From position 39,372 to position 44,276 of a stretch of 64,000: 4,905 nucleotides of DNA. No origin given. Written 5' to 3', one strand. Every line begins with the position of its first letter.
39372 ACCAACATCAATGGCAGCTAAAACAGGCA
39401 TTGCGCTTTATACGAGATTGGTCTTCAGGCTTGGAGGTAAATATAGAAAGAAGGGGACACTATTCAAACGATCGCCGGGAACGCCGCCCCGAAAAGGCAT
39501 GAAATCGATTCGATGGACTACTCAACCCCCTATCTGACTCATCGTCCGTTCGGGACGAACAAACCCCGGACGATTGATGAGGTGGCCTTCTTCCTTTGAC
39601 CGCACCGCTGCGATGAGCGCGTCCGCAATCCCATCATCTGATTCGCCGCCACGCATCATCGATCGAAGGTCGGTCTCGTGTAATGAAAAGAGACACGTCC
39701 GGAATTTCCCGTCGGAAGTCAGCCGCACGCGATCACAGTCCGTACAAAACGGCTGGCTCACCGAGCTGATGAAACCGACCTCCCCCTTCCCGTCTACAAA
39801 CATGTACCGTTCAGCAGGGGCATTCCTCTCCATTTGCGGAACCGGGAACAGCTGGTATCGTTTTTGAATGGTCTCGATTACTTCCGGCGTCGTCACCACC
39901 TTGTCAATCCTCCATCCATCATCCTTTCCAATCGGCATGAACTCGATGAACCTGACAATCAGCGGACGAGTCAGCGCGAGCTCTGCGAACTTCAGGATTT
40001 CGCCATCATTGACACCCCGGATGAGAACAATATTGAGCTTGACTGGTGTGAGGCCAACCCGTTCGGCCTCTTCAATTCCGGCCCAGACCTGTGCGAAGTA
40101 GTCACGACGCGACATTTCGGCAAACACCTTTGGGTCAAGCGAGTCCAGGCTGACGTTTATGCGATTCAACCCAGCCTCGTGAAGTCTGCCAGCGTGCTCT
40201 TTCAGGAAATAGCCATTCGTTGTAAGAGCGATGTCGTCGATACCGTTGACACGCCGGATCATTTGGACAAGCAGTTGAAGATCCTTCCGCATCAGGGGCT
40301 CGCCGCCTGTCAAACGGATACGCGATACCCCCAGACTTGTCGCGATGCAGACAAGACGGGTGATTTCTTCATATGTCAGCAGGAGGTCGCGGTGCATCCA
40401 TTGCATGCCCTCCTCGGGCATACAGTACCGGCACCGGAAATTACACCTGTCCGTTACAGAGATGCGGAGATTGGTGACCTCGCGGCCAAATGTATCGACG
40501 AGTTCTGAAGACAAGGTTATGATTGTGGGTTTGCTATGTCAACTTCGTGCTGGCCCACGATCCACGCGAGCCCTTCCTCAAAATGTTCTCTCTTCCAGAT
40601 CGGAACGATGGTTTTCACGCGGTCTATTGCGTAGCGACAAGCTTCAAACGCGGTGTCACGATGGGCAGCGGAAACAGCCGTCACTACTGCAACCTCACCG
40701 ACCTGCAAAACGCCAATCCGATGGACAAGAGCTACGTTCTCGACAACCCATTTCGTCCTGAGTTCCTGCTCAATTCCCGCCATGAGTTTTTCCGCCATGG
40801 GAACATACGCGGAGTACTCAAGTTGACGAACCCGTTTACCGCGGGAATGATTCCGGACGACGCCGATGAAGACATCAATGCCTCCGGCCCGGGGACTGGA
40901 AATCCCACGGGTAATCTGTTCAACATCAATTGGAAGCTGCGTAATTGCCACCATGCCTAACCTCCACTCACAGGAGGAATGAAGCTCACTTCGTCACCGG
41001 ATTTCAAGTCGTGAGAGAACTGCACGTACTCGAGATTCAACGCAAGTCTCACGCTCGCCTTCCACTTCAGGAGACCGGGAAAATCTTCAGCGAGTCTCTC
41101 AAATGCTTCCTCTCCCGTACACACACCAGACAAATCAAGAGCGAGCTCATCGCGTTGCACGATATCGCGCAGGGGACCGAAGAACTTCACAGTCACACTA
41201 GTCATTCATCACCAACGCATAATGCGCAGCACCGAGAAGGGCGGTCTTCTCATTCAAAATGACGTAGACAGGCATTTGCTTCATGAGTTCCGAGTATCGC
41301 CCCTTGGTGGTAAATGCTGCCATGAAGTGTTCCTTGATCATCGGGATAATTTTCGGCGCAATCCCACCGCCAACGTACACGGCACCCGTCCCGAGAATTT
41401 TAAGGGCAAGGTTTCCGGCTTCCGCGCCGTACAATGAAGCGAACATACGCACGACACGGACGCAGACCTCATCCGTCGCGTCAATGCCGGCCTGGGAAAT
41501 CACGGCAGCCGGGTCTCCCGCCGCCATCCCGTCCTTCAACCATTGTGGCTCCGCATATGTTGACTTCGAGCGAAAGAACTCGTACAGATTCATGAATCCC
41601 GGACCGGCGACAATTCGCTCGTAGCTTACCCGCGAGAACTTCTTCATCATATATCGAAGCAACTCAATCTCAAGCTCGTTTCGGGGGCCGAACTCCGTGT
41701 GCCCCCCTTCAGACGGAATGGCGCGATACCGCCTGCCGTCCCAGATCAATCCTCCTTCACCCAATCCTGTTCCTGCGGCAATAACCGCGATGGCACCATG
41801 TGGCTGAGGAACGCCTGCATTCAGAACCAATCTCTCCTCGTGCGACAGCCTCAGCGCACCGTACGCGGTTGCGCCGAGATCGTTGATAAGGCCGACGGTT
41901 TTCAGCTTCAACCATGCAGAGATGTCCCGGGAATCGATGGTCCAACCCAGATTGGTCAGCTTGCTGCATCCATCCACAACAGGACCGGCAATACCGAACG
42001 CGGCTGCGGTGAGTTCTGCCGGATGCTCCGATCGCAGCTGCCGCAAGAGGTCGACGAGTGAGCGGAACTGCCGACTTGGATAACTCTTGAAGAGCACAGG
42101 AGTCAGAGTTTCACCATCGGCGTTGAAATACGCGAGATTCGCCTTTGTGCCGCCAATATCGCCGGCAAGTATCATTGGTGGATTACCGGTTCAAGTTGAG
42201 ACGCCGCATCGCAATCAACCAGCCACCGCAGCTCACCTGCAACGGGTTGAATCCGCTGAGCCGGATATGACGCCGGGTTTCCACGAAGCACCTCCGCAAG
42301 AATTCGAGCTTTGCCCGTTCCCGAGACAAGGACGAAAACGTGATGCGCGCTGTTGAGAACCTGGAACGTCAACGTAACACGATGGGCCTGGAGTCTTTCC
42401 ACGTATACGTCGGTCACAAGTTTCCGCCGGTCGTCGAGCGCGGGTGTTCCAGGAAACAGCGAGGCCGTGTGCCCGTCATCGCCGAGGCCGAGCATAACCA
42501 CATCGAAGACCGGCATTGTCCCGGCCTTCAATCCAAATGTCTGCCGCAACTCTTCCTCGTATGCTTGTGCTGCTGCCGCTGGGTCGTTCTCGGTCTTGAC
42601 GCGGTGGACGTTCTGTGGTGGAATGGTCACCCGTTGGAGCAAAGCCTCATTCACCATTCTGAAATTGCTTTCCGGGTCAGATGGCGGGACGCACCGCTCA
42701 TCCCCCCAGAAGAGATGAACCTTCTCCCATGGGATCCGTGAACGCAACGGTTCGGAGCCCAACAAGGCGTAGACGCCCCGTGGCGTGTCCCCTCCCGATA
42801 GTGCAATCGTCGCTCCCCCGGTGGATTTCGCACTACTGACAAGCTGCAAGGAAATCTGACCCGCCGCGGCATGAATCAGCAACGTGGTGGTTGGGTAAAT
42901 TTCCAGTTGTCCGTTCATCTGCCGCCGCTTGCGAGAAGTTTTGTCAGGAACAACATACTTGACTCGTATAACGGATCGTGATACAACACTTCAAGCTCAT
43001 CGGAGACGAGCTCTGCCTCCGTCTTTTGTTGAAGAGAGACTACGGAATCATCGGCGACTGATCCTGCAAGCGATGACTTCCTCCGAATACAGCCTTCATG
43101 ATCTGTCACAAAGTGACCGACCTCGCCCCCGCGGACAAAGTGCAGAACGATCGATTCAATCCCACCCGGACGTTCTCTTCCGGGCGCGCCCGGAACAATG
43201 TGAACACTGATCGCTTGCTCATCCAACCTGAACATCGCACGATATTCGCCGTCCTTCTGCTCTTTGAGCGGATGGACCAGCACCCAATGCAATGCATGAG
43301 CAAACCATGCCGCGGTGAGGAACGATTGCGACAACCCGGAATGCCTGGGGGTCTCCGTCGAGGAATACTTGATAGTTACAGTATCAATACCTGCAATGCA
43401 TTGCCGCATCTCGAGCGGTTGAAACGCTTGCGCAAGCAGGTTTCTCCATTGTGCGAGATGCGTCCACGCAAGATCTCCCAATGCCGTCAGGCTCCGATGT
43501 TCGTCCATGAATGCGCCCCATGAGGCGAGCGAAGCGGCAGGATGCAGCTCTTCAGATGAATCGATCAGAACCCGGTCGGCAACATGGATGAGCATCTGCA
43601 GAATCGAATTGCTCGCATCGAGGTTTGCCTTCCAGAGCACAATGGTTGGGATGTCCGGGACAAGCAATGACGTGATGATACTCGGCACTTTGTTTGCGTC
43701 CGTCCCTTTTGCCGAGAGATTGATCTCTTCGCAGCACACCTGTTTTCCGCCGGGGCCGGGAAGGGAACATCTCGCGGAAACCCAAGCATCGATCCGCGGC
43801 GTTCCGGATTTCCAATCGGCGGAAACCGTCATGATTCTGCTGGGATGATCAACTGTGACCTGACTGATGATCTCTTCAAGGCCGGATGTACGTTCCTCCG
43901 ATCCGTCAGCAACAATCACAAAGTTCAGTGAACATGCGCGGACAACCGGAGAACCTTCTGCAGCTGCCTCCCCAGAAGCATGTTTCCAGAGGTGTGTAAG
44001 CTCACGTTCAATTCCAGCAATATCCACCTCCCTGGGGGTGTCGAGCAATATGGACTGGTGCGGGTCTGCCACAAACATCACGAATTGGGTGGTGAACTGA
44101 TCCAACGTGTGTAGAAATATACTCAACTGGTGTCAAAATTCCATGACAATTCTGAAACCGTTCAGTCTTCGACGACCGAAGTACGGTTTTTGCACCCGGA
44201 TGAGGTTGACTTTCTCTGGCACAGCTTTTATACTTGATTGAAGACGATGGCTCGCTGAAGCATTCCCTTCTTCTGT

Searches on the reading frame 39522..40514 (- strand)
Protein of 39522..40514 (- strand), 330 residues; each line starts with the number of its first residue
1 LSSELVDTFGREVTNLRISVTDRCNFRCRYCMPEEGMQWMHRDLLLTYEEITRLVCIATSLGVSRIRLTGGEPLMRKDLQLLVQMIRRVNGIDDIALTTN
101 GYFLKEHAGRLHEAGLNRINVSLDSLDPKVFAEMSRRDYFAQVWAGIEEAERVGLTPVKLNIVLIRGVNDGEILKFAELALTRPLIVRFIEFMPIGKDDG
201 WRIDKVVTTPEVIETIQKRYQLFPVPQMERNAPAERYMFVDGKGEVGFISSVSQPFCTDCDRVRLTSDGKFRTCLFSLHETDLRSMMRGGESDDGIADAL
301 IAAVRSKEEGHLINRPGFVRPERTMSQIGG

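Call 72: search_protein_families(library=pfam, proteins=[window:39522-40514:-], max_evalue=0.0001)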
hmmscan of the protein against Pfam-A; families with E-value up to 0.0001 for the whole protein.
window:39522-40514:- (330 aa): 4 families
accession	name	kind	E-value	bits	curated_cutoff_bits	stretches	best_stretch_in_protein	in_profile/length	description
PF06463.18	Mob_synth_C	-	3.5e-38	130.9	37.4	1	187-311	3-126/128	Molybdenum Cofactor Synthesis C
PF04055.27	Radical_SAM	-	3.6e-36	125.3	29.5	1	18-180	1-166/166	Radical SAM superfamily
PF13353.11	Fer4_12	-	1.7e-07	32.1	22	1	22-124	13-114/137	4Fe-4S single cluster domain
PF19238.5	Radical_SAM_2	-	4.6e-06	26.8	26.7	0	105-175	66-135/151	Radical SAM-like domain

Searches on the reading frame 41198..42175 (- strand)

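Call 72: search_protein_families(library=pfam, proteins=[window:41198-42175:-], max_evalue=0.0001)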
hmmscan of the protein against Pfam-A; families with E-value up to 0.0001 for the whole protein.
window:41198-42175:- (325 aa): 1 family
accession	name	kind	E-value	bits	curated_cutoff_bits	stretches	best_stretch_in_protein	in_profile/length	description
PF02685.22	Glucokinase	-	8e-98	327.8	22.1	1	3-320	1-311/314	Glucokinase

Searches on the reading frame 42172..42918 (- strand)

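Call 72: search_protein_families(library=pfam, proteins=[window:42172-42918:-], max_evalue=0.0001)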
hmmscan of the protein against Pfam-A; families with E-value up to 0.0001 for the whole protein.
window:42172-42918:- (248 aa): 1 family
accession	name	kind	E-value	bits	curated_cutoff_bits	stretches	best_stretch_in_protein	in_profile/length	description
PF01182.26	Glucosamine_iso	-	7.3e-74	248.8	27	1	11-232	3-225/225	Glucosamine-6-phosphate isomerases/6-phosphogluconolactonase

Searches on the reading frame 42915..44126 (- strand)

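Call 72: search_protein_families(library=pfam, proteins=[window:42915-44126:-], max_evalue=0.0001)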
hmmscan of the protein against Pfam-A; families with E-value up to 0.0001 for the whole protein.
window:42915-44126:- (403 aa): 2 families
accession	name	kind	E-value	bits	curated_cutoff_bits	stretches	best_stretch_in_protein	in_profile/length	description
PF10128.15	OpcA_G6PD_assem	-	7.4e-24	84.5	27.9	1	90-202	4-115/118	Glucose-6-phosphate dehydrogenase subunit N-terminal domain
PF20171.3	OpcA_G6PD_C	-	1.7e-19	71.1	27.7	1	215-391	2-135/135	Glucose-6-phosphate dehydrogenase subunit C-terminal domain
